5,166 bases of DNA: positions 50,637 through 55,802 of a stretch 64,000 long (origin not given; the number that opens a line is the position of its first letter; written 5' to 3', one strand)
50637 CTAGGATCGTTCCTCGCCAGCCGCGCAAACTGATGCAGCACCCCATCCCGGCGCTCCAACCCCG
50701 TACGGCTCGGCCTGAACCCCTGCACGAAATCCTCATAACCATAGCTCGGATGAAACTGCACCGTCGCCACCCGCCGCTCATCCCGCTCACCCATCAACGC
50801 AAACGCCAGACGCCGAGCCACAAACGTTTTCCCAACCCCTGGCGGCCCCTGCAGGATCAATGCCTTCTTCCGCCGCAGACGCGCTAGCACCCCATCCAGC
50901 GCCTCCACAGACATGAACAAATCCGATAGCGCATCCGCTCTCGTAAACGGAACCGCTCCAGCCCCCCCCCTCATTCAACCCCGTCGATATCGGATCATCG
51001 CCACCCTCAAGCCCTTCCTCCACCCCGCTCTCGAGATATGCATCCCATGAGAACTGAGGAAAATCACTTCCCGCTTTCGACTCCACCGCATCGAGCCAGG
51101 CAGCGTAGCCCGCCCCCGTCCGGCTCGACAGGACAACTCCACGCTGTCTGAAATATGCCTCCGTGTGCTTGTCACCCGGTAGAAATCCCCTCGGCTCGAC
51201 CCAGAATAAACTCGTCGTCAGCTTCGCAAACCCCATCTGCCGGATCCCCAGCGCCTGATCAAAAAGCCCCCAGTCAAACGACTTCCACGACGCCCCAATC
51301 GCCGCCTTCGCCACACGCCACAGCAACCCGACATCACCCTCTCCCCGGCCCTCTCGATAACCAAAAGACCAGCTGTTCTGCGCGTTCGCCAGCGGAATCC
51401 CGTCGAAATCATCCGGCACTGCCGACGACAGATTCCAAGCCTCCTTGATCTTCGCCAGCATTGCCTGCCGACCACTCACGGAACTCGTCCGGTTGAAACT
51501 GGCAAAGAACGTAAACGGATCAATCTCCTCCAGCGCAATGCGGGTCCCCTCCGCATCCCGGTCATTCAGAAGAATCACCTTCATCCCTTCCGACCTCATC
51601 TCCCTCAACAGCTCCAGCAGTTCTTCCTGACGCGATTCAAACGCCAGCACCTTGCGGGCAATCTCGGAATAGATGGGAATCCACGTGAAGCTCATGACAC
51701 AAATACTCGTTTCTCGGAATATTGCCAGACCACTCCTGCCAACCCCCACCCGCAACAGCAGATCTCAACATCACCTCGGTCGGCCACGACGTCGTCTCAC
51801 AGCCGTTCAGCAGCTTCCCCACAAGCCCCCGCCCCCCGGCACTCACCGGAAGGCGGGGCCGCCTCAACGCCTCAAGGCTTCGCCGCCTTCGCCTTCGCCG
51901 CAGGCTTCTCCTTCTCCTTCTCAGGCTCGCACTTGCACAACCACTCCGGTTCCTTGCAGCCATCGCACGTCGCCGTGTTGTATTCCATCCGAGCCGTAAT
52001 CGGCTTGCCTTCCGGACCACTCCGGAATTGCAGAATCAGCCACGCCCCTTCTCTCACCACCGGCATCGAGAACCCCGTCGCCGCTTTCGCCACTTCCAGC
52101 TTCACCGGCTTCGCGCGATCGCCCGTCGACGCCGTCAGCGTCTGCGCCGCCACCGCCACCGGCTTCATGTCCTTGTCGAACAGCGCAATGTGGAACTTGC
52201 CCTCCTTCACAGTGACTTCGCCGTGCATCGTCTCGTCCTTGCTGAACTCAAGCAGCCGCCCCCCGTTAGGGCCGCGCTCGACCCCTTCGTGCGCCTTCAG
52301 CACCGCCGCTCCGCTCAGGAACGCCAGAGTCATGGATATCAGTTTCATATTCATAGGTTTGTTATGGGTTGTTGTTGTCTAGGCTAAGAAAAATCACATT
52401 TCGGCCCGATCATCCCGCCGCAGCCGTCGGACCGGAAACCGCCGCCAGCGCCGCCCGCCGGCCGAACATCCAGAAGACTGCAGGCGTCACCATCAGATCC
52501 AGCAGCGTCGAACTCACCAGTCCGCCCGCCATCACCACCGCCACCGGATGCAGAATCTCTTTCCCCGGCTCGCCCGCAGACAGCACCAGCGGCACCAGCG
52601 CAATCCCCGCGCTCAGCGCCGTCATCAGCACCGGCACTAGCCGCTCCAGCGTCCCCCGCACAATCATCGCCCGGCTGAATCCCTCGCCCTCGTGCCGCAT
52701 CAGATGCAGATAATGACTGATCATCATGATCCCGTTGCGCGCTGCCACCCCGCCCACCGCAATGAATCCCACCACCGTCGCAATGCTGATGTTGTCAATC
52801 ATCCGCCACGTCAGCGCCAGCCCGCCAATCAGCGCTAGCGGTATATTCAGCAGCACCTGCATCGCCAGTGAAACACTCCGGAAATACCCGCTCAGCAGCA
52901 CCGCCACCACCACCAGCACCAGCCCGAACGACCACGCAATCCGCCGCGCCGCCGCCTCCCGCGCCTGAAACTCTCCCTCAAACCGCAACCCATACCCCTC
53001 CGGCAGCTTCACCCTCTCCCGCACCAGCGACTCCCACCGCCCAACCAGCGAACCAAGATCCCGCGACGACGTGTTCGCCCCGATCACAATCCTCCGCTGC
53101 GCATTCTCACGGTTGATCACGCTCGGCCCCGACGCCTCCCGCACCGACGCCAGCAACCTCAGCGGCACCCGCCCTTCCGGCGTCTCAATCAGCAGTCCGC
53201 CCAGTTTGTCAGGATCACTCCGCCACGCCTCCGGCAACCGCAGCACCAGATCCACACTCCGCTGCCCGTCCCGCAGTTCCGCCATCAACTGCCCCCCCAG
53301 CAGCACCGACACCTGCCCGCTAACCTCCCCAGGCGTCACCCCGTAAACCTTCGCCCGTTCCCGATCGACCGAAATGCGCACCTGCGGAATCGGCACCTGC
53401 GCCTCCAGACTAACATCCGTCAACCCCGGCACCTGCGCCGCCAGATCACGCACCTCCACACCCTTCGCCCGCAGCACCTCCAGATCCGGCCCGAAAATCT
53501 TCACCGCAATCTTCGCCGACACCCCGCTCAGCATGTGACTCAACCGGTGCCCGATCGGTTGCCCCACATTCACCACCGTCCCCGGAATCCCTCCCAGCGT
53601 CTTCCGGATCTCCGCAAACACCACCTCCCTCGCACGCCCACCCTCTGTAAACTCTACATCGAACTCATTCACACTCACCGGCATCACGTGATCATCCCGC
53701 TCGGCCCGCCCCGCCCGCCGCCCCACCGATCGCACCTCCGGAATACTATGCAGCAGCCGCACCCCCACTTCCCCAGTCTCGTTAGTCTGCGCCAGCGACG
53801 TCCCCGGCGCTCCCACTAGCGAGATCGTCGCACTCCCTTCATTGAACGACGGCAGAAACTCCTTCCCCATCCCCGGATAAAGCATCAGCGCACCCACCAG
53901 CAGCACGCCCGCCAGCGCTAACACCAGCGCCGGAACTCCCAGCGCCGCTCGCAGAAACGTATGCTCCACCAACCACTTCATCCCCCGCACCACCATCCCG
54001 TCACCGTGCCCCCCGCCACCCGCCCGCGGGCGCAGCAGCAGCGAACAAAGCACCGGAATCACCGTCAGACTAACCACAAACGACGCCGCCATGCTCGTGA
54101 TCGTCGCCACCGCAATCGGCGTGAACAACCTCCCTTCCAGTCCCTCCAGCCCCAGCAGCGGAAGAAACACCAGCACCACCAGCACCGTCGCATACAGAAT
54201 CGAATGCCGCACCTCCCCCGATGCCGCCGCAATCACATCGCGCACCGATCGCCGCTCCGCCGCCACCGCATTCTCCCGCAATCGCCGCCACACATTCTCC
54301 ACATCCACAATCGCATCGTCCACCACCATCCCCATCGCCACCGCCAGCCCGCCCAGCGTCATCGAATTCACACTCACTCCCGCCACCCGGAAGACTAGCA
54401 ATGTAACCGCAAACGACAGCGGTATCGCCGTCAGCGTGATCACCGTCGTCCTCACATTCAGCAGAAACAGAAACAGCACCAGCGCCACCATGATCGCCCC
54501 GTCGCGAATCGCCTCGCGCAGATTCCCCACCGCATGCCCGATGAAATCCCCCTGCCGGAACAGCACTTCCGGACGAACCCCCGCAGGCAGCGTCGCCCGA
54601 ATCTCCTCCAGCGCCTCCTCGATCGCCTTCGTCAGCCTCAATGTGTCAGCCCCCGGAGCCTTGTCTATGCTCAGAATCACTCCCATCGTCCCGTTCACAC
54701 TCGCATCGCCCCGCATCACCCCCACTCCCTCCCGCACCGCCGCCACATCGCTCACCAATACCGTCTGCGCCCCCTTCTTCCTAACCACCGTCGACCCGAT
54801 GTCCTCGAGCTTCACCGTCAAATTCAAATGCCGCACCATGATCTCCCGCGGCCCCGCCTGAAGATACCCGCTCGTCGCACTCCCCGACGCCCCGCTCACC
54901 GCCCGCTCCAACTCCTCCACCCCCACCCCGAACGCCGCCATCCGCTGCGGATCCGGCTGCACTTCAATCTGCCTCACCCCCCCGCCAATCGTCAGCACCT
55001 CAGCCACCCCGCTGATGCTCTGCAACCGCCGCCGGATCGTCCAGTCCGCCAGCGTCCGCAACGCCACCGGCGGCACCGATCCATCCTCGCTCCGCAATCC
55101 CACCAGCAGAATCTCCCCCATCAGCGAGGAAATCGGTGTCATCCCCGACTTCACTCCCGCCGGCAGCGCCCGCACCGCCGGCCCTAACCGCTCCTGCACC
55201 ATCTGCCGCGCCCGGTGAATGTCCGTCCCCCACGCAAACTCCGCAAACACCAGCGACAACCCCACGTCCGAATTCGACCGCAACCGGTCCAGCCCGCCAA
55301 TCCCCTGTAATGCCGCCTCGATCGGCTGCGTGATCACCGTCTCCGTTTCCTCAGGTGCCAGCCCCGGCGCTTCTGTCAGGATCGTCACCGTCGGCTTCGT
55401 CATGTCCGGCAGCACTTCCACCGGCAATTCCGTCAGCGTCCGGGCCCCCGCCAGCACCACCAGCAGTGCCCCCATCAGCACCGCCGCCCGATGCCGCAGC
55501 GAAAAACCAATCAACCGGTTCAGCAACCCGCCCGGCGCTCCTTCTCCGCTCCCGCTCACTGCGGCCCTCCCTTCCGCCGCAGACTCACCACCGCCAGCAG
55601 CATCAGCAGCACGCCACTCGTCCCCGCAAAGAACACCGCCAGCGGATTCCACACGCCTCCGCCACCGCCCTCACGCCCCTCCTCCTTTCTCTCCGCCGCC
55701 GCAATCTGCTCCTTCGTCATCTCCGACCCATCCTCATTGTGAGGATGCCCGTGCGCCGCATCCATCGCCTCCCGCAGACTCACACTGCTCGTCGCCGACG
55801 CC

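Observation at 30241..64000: Extreme orientation-independent strand asymmetry at synonymous sites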

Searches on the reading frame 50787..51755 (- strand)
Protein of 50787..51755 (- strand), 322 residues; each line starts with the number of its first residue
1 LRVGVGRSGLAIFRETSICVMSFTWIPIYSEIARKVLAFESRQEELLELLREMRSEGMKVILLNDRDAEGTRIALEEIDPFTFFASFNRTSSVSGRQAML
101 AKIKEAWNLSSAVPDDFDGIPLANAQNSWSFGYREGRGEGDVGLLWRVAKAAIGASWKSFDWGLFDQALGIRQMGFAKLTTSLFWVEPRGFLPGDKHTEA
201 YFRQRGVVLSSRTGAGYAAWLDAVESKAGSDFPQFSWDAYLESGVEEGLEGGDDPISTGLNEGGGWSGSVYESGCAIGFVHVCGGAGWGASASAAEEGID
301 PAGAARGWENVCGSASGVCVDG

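Call 6: search_protein_families(library=pfam, proteins=[window:50787-51755:-])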
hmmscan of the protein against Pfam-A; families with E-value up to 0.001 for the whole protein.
window:50787-51755:- (322 aa): 0 families

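Call 27: search_protein_families(library=pfam, proteins=[window:50787-51755:-])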
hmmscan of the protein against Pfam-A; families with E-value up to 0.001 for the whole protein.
window:50787-51755:- (322 aa): 0 families

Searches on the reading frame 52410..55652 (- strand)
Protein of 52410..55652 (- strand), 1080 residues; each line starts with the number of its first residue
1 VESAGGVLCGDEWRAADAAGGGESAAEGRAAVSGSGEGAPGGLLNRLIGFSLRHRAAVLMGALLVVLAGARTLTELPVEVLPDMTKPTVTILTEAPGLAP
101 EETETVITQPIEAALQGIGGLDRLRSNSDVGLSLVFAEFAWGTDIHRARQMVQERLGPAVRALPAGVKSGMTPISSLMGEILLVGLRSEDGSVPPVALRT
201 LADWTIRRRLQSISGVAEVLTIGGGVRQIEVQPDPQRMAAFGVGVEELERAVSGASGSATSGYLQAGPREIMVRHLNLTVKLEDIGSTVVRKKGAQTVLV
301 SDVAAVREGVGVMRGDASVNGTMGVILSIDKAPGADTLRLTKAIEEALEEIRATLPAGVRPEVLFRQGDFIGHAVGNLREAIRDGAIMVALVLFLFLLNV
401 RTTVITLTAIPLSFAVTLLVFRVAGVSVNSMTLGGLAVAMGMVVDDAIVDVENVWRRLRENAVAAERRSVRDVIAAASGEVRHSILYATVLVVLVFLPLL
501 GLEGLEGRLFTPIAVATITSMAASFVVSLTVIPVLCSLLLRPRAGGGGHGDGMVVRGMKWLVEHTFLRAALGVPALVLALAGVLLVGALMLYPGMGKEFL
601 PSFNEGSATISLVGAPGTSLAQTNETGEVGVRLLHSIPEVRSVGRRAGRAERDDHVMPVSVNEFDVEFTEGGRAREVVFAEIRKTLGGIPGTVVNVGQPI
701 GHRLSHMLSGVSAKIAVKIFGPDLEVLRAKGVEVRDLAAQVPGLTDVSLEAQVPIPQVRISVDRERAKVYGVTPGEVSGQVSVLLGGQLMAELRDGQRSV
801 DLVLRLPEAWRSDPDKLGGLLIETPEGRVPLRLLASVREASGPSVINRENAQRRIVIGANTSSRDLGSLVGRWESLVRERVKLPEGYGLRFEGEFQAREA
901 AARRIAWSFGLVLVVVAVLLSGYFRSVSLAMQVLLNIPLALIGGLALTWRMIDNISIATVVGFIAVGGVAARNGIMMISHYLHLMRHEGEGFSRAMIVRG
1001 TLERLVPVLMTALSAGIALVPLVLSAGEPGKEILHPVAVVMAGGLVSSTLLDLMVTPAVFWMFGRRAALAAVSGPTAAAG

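Call 6: search_protein_families(library=pfam, proteins=[window:52410-55652:-])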
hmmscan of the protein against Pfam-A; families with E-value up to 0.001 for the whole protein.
window:52410-55652:- (1080 aa): 1 family
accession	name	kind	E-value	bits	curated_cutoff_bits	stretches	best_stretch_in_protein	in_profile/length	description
PF00873.25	ACR_tran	-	5e-244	812.8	28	1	48-1063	2-1020/1021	AcrB/AcrD/AcrF family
